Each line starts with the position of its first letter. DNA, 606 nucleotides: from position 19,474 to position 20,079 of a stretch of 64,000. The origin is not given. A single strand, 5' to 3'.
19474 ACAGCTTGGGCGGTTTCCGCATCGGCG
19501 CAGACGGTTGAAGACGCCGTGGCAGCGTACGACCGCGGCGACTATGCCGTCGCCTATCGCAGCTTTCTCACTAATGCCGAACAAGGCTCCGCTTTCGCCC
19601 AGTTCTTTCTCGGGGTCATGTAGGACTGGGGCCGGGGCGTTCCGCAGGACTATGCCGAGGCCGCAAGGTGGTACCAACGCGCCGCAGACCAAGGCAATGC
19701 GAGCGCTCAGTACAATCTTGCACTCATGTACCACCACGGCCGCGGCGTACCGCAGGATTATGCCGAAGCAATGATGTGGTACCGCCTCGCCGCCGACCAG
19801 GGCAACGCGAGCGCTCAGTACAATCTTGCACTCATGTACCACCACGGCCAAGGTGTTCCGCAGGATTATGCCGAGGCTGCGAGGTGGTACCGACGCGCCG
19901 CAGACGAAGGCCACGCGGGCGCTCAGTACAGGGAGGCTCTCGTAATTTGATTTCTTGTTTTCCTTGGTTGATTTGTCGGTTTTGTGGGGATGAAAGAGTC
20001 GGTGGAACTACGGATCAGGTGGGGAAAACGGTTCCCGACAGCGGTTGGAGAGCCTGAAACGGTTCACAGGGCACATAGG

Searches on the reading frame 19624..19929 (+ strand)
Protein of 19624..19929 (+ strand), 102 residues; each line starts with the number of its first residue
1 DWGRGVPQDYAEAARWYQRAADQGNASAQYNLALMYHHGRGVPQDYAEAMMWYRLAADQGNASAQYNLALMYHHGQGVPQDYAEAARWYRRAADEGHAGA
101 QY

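Call 66: search_protein_families(library=pfam, proteins=[window:19624-19929:+], max_evalue=0.1)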
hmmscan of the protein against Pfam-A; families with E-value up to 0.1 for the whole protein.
window:19624-19929:+ (102 aa): 12 families
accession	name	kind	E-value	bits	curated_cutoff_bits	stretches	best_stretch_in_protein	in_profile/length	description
PF08238.18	Sel1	-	6.7e-36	121.9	30.7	3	62-97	1-36/36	Sel1 repeat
PF13432.12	TPR_16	-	1.5e-06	28.9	32.7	2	9-62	12-63/65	Tetratricopeptide repeat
PF20604.3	DUF6798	-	0.00026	21.1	26.9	0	5-21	43-59/61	Domain of unknown function (DUF6798)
PF22798.2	DUF5817_CT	-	0.00052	20.2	29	0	36-50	21-35/54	DUF5817, C-terminal domain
PF13431.12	TPR_17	-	0.00065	20.2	24.4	0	55-74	6-25/34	Tetratricopeptide repeat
PF04212.24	MIT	-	0.0014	19.2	30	0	8-22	18-32/66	MIT (microtubule interacting and transport) domain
PF14003.11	YlbE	-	0.0026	18.5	27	0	51-80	12-41/61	YlbE-like protein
PF19305.4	MmgE_PrpD_C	-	0.0058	16.9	32.1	0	24-50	55-81/173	MmgE/PrpD C-terminal domain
PF22752.1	DUF488-N3i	-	0.021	15.8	27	0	2-31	25-54/131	Inactive DUF488-N3 subclade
PF13414.12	TPR_11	-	0.046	13.9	26.8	0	9-37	9-39/42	TPR repeat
PF23310.1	TPR_27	-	0.073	13.2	27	0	13-72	15-71/110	Plant tetratrico peptide repeats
PF13428.12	TPR_14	-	0.089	14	23.5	0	9-34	16-41/44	Tetratricopeptide repeat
